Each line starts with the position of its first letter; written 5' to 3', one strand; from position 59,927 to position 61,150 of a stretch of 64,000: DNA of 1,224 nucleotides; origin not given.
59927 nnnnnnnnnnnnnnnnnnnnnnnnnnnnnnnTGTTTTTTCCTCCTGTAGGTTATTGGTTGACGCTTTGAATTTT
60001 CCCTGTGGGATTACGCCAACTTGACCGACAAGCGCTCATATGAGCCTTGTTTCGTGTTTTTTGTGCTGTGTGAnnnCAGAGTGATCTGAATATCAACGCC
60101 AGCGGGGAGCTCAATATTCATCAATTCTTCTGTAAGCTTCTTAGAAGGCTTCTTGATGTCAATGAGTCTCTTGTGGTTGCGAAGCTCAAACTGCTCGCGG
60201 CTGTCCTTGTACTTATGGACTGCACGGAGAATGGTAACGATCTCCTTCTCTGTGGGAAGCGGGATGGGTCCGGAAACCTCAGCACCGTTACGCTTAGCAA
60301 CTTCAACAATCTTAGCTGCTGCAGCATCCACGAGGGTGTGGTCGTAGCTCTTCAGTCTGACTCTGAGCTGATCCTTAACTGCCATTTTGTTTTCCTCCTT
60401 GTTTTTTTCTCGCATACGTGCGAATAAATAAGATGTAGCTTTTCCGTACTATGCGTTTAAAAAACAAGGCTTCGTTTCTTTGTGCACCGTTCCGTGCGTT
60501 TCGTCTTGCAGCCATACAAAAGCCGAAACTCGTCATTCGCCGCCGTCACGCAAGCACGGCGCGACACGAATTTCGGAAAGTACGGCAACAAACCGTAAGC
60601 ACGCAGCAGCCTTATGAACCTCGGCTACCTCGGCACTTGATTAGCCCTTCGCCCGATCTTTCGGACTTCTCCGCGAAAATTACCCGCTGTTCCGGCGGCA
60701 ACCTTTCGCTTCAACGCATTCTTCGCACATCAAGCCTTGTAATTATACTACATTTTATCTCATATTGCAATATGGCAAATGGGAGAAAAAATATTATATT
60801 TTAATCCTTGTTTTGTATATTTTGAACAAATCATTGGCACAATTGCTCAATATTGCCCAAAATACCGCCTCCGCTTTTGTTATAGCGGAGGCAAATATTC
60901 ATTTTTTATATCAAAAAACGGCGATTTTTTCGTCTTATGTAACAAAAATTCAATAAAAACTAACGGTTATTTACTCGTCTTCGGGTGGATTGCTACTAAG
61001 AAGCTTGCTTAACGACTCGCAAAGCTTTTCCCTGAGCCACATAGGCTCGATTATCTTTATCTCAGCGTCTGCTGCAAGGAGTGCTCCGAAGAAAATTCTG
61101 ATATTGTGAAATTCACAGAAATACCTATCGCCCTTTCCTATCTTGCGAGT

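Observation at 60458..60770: About 280-nt highly base-paired leader between a consensus promoter and rpsJ, not assignable to a known RNA family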

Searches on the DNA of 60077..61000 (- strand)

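Call 4: search_rna_families(source=window, start=60300, end=61000, threshold=evalue, max_evalue=10, show_alignments=4)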
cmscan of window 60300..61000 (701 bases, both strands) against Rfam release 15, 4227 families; matches with E-value up to 10: 14.
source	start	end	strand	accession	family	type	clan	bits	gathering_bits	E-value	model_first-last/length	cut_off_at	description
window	60649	60722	-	RF03136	S10-Clostridia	Cis-reg; leader;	-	45.5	35.1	5.5e-08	1-81/81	no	S10-Clostridia ribosomal protein leader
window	60385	60488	-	RF02526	SSRC34_1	Gene; sRNA;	-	24.5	64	0.46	1-128/128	no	Streptococcus sRNA SSRC34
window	60383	60452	-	RF02934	caiA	Gene; sRNA;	-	21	55.5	0.64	1-78/78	no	caiA RNA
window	60860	60950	-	RF02434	SpF39_sRNA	Gene; sRNA;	-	20.1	60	8.5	1-109/109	no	Streptococcus sRNA SpF39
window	60735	60865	-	RF01233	snoU109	Gene; snRNA; snoRNA; HACA-box;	-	19.7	43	1.7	1-134/134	no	Small nucleolar RNA U109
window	60806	60859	-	RF01749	pan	Cis-reg;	-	16.9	36.2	4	1-92/92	no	pan motif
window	60868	60960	+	RF01663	ceN93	Gene; sRNA;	-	16.3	60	4.9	1-131/131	no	Caenorhabditis sRNA ceN93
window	60859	60979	-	RF01859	Phe_leader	Cis-reg; leader;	-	16.2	55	7.3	1-125/125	no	Phenylalanine leader peptide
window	60426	60460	+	RF02519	ToxI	Gene; antitoxin;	-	16.1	50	4.4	1-34/34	no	ToxI antitoxin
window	60817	60947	-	RF03532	SQ2397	Cis-reg;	-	15.3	100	4.8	1-243/243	no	Cis-regulator of HTH transcription factor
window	60810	60929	+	RF01819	RsaD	Gene; sRNA;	-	15.2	50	5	1-189/189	no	RNA Staph. aureus D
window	60811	60919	-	RF02365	Yfr17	Gene; sRNA;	-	15.1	50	4.2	45-137/264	no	Cyanobacterial functional RNA 17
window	60802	60836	-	RF00522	PreQ1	Cis-reg; riboswitch;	-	13.4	39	7.9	1-45/45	no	PreQ1 (pre queuosine) riboswitch aptamer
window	60760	60896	+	RF02453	ncr952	Gene; sRNA;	-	12.9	100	3.5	1-143/143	no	Bacillus sRNA ncr952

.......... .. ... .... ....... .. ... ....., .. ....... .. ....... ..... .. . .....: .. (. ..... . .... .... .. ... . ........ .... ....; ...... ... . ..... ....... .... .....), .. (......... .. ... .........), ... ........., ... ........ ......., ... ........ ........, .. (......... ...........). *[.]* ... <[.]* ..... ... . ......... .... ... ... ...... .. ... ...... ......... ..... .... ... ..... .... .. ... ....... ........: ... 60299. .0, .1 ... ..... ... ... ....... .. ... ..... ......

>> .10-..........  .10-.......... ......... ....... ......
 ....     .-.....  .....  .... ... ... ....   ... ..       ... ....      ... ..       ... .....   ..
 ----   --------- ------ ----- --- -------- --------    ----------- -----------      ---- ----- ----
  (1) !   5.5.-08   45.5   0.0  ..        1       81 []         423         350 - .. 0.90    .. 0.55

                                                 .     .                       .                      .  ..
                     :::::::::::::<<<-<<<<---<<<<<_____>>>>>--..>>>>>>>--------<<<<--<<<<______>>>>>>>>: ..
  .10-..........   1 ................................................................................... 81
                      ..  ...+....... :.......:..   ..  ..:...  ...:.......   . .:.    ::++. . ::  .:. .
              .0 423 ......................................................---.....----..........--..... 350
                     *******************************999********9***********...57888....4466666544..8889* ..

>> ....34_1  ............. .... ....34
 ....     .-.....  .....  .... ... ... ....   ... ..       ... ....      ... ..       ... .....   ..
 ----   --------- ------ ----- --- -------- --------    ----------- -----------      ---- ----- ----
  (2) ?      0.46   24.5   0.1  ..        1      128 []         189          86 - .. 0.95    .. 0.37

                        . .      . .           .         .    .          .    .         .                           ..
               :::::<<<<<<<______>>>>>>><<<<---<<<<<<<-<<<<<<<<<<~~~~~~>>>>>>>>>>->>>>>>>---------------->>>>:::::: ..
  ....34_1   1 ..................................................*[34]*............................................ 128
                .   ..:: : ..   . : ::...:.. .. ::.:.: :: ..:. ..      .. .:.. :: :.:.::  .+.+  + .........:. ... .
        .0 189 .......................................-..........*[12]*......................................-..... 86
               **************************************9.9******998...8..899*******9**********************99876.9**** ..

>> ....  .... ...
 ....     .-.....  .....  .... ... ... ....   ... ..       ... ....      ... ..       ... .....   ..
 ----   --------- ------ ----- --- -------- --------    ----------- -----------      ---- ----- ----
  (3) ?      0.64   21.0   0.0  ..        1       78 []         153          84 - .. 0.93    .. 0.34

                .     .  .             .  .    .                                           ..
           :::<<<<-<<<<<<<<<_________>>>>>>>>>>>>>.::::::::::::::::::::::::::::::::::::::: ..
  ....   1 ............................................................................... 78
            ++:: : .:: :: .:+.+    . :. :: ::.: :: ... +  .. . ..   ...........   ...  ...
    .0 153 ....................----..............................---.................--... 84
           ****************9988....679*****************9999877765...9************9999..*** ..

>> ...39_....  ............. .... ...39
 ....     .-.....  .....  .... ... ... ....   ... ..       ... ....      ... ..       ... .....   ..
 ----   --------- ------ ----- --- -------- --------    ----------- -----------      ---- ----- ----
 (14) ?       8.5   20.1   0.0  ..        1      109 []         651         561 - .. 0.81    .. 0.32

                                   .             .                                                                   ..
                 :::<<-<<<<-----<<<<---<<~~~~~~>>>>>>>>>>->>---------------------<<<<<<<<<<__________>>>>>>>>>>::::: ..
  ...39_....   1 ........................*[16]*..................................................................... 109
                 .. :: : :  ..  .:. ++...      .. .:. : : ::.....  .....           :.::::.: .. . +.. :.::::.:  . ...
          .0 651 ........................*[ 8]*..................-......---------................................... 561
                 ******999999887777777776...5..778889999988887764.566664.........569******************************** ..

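Call 15: search_rna_families(sources=[L001, L002, L003, L004, L005, L006, L007, L008, L009, L010, L011, L012, L013, L014, L015, L016, L017, L018, L019, L020], threshold=gathering)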
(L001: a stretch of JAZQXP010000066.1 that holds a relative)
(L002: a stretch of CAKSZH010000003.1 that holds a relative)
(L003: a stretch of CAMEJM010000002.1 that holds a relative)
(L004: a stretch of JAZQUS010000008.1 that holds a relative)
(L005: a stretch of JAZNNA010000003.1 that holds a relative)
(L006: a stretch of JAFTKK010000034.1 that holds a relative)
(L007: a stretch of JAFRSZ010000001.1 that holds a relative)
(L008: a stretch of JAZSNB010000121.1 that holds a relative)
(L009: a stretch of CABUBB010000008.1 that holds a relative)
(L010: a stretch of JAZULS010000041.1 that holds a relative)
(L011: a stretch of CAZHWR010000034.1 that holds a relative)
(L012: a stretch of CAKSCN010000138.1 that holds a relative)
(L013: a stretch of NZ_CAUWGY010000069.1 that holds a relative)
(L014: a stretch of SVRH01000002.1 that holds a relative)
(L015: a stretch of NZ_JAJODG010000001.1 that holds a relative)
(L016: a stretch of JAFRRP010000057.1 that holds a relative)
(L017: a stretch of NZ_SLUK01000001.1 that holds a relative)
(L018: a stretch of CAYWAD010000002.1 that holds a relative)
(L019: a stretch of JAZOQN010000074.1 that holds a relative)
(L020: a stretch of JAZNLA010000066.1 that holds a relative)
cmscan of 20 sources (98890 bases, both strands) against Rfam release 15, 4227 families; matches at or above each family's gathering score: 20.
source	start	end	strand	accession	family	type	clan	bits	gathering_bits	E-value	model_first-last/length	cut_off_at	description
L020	2236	2319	+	RF03136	S10-Clostridia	Cis-reg; leader;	-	53.3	35.1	8.6e-08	1-81/81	no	S10-Clostridia ribosomal protein leader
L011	342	423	+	RF03136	S10-Clostridia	Cis-reg; leader;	-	51.4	35.1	2.6e-07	1-81/81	no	S10-Clostridia ribosomal protein leader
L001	19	163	-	RF00557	L10_leader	Cis-reg; leader;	-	49.8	44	8.5e-05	1-138/138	no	Ribosomal protein L10 leader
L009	2204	2285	+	RF03136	S10-Clostridia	Cis-reg; leader;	-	48.1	35.1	1.7e-06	1-81/81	no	S10-Clostridia ribosomal protein leader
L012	499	571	+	RF03136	S10-Clostridia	Cis-reg; leader;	-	47.1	35.1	3e-06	1-81/81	no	S10-Clostridia ribosomal protein leader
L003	2273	2354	+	RF03136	S10-Clostridia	Cis-reg; leader;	-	45.4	35.1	8.2e-06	1-81/81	no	S10-Clostridia ribosomal protein leader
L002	132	281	-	RF00557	L10_leader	Cis-reg; leader;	-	45.3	44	0.00071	1-138/138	no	Ribosomal protein L10 leader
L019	2239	2320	+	RF03136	S10-Clostridia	Cis-reg; leader;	-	45.3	35.1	8.5e-06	1-81/81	no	S10-Clostridia ribosomal protein leader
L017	2202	2280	+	RF03136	S10-Clostridia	Cis-reg; leader;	-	43.3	35.1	2.7e-05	1-81/81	no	S10-Clostridia ribosomal protein leader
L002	2163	2246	+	RF03136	S10-Clostridia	Cis-reg; leader;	-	43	35.1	3.3e-05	1-81/81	no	S10-Clostridia ribosomal protein leader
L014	2258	2333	+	RF03136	S10-Clostridia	Cis-reg; leader;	-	42.9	35.1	3.5e-05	1-81/81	no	S10-Clostridia ribosomal protein leader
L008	2226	2305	+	RF03136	S10-Clostridia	Cis-reg; leader;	-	42.6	35.1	4e-05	1-81/81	no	S10-Clostridia ribosomal protein leader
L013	2226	2305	+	RF03136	S10-Clostridia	Cis-reg; leader;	-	41.2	35.1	8.9e-05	1-81/81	no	S10-Clostridia ribosomal protein leader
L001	2159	2243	+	RF03136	S10-Clostridia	Cis-reg; leader;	-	40.9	35.1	0.00011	1-81/81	no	S10-Clostridia ribosomal protein leader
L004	1491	1562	+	RF03136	S10-Clostridia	Cis-reg; leader;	-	40.6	35.1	0.00013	1-81/81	no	S10-Clostridia ribosomal protein leader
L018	2251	2328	+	RF03136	S10-Clostridia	Cis-reg; leader;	-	39.7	35.1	0.00021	1-81/81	no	S10-Clostridia ribosomal protein leader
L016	2224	2303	+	RF03136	S10-Clostridia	Cis-reg; leader;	-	39.3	35.1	0.00026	1-81/81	no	S10-Clostridia ribosomal protein leader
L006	2192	2266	+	RF03136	S10-Clostridia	Cis-reg; leader;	-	38.4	35.1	0.00046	1-81/81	no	S10-Clostridia ribosomal protein leader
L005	2191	2264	+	RF03136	S10-Clostridia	Cis-reg; leader;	-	37.6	35.1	0.00073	1-81/81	no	S10-Clostridia ribosomal protein leader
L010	2253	2349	+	RF03136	S10-Clostridia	Cis-reg; leader;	-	37.5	35.1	0.00077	1-81/81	no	S10-Clostridia ribosomal protein leader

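Call 24: build_rna_model(alignment_id=A2)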
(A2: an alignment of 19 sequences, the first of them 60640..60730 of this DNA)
Model R1 built from alignment A2 (19 sequences, 120 columns); structure: RNAalifold consensus.
model positions 96; base pairs 21; branch points 1; effective number of sequences 2.25; information 0.596 bits per position. Calibrated on 0.2 Mb of random sequence (short: E-values are rough).
structure used (alignment columns):
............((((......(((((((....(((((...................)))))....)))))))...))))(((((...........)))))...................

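Call 25: search_with_rna_model(model_id=R1, sources=[window, L001, L002, L003, L004, L005, L006, L007, L008, L009, L010, L011, L012, L013, L014, L015, L016, L017, L018, L019, L020, L021, L022, L023, L024, L025, L026, L027, L028, L029, L030, L031, L032, L033, L034, L035, L036, L037, L038, L039, L040, L041, L042, L043, L044, L045, L046, L047, L048, L049, L050, L051, L052, L053, L054, L055, L056, L057, L058, L059, L060, L061, L062, L063, L064, L065, L066, L067, L068, L069, L070, L071, L072, L073, L074, L075, L076, L077, L078, L079, L080], max_evalue=0.01, make_alignment=true)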
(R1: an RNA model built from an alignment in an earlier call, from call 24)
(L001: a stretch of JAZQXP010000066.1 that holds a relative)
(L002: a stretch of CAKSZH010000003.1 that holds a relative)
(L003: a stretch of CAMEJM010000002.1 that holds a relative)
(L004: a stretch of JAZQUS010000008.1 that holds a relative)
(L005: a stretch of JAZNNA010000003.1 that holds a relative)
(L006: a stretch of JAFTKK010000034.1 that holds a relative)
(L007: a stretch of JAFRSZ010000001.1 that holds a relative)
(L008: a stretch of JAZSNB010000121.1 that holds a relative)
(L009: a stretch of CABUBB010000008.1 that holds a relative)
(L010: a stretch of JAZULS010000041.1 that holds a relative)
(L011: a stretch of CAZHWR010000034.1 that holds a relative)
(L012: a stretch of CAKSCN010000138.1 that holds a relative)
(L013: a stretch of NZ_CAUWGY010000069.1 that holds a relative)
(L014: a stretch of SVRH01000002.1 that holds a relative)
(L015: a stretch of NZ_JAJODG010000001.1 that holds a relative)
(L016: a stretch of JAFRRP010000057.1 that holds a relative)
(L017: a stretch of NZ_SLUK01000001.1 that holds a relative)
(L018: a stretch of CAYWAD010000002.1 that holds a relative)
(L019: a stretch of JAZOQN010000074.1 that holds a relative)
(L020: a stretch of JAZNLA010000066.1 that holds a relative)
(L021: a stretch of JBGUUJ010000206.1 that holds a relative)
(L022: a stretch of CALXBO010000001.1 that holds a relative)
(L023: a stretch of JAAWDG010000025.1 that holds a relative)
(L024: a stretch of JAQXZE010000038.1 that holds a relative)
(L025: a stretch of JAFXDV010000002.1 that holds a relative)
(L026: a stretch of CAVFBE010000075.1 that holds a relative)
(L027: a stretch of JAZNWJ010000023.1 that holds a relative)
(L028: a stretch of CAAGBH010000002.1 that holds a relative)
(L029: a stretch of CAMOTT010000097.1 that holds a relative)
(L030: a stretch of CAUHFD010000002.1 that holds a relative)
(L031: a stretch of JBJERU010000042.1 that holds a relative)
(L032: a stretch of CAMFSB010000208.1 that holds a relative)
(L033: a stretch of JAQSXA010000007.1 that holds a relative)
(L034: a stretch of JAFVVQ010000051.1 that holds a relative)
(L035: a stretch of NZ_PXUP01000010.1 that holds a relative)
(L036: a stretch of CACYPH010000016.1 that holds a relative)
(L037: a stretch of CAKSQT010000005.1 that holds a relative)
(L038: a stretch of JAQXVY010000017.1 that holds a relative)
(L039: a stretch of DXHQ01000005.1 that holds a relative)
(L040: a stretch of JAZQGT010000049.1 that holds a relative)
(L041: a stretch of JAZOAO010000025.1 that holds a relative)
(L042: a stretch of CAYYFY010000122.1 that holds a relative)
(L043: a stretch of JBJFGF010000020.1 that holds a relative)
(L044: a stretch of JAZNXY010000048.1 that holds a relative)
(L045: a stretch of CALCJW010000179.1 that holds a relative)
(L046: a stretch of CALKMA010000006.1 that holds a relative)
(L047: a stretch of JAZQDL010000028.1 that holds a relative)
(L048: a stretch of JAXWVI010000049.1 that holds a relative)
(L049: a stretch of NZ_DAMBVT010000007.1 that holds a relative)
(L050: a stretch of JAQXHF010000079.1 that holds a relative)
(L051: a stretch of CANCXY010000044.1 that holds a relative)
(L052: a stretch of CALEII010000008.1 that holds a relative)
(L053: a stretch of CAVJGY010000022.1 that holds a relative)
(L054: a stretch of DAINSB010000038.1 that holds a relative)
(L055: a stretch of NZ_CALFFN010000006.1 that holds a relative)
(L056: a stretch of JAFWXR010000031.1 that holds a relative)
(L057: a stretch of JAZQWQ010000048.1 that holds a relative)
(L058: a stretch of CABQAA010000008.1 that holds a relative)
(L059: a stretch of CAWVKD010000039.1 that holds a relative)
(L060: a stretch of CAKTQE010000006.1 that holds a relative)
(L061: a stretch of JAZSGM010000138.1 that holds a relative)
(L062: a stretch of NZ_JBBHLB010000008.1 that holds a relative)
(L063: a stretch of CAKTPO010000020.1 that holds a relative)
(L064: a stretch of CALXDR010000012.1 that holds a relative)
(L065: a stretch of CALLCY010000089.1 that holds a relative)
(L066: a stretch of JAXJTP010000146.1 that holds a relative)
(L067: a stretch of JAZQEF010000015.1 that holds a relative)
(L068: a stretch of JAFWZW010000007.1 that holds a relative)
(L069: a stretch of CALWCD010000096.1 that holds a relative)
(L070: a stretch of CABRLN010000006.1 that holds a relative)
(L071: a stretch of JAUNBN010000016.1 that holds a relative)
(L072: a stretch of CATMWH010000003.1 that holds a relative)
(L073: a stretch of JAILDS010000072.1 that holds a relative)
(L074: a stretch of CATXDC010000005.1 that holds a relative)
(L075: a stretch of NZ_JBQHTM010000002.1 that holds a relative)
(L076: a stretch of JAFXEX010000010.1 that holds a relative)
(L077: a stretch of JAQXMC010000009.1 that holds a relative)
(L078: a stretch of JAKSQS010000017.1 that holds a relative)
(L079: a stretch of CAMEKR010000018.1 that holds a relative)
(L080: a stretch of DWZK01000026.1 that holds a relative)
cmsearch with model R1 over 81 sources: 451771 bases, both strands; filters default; matches with E-value up to 0.01: 78.
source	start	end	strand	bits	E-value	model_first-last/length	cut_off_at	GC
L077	2204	2299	+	98.3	5.3e-24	1-96/96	no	0.5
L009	2195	2291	+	96.3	1.8e-23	1-96/96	no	0.55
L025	2239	2335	+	95.5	3.1e-23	1-96/96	no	0.52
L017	2193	2286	+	95.1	3.8e-23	1-96/96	no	0.5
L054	2228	2323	+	95.1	4e-23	1-96/96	no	0.54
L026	1851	1946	+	93.7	9.3e-23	1-96/96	no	0.53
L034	2232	2328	+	93.4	1.2e-22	1-96/96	no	0.55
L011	333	429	+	93.1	1.4e-22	1-96/96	no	0.51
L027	2239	2334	+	91.9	2.9e-22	1-96/96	no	0.55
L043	2241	2337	+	91.8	3.2e-22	1-96/96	no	0.55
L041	2241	2337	+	91.6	3.5e-22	1-96/96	no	0.56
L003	2265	2363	+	91.3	4.2e-22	1-96/96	no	0.49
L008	2218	2314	+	90.9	5.6e-22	1-96/96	no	0.52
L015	2206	2299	+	90.6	6.6e-22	1-96/96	no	0.49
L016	2216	2312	+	90.3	7.9e-22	1-96/96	no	0.53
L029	2180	2276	+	90.1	9.2e-22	1-96/96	no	0.52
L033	2233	2329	+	89.9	1e-21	1-96/96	no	0.56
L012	491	580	+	89.9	1.1e-21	1-96/96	no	0.53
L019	2231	2326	+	89.6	1.3e-21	1-96/96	no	0.53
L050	2219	2315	+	89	1.8e-21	1-96/96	no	0.48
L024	2239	2334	+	88.3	2.7e-21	1-96/96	no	0.51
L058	2208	2301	+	87.6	4.4e-21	1-96/96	no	0.59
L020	2227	2325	+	86.6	8.1e-21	1-96/96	no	0.47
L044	565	659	+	86.5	8.7e-21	1-96/96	no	0.53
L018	2242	2337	+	86.5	9e-21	1-96/96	no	0.54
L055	2207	2302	+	86.4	9.1e-21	1-96/96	no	0.54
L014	2250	2342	+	85.8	1.3e-20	1-96/96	no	0.53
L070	2205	2300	+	85.7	1.5e-20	1-96/96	no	0.5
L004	1483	1571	+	85.2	2e-20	1-96/96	no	0.51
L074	2223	2320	+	84.9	2.4e-20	1-96/96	no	0.48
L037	2240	2336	+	84.8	2.5e-20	1-96/96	no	0.56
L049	2209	2304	+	84.7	2.7e-20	1-96/96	no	0.52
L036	2063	2157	+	84.7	2.8e-20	1-96/96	no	0.48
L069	2216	2311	+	84.3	3.5e-20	1-96/96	no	0.56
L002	2155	2252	+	84.2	3.7e-20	1-96/96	no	0.53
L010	2245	2352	+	83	7.7e-20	1-96/96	no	0.53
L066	2205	2300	+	82.9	8.6e-20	1-96/96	no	0.49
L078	2230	2326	+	82.8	9e-20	1-96/96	no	0.47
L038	2237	2332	+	82.8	9.1e-20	1-96/96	no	0.47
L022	2216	2310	+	82.7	9.5e-20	1-96/96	no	0.56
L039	2201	2305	+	80.8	3.2e-19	1-96/96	no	0.6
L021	2213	2306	+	80.7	3.4e-19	1-96/96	no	0.48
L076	2185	2275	+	80.4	4.2e-19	1-96/96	no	0.51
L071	2223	2322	+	79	9.8e-19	1-96/96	no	0.58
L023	304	396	+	78.9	1.1e-18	1-96/96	no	0.49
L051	2201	2296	+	78.5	1.3e-18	1-96/96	no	0.59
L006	2184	2275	+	78.1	1.8e-18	1-96/96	no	0.55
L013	2217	2314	+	77.5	2.6e-18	1-96/96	no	0.55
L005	2183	2273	+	77.1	3.2e-18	1-96/96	no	0.48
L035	2182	2286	+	76.4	5e-18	1-96/96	no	0.53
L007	2221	2319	+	75.3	1e-17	1-96/96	no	0.55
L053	2162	2266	+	74.9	1.3e-17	1-96/96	no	0.55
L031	630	734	+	74.3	1.9e-17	1-96/96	no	0.56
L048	2248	2337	+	70.8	1.7e-16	1-96/96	no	0.6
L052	2221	2317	+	70.7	1.8e-16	1-96/96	no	0.51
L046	1384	1481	+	70.5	2e-16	1-96/96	no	0.54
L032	96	207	+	70.1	2.7e-16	1-96/96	no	0.6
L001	2150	2244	+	69.2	4.7e-16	1-96/96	no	0.49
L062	2206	2298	+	67.9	1.1e-15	1-96/96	no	0.58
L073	2294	2390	+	67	1.9e-15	1-96/96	no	0.59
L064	2243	2332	+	64.5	8.9e-15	1-96/96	no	0.54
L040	2245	2334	+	64.4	9.6e-15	1-96/96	no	0.56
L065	2195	2284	+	64.2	1.1e-14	1-96/96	no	0.51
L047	2250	2339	+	61.7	5.4e-14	1-96/96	no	0.56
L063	2230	2319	+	61.6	5.7e-14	1-96/96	no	0.58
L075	2231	2319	+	59.7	1.9e-13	1-96/96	no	0.51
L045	2255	2342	+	59.4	2.3e-13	1-96/96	no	0.6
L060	2235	2324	+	58.9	3.1e-13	1-96/96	no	0.6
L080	2234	2322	+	58.5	4e-13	1-96/96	no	0.55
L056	2247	2336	+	58.4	4.2e-13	1-96/96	no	0.57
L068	2250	2343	+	58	5.3e-13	1-96/96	no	0.54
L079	2213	2300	+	56.6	1.3e-12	1-96/96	no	0.48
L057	1973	2062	+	56.2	1.7e-12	1-96/96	no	0.57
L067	2245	2334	+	54.7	4.4e-12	1-96/96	no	0.56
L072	2303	2393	+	46.5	7.7e-10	1-96/96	no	0.43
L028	1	43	+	36.9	3.2e-07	54-96/96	5'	0.44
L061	1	60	+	22.8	0.0023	30-96/96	5'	0.52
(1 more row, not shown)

Alignment A3: 78 matches aligned to the model, 129 columns, each read 5' to 3' on its own strand. Consensus structure (alignment columns), stored with it:
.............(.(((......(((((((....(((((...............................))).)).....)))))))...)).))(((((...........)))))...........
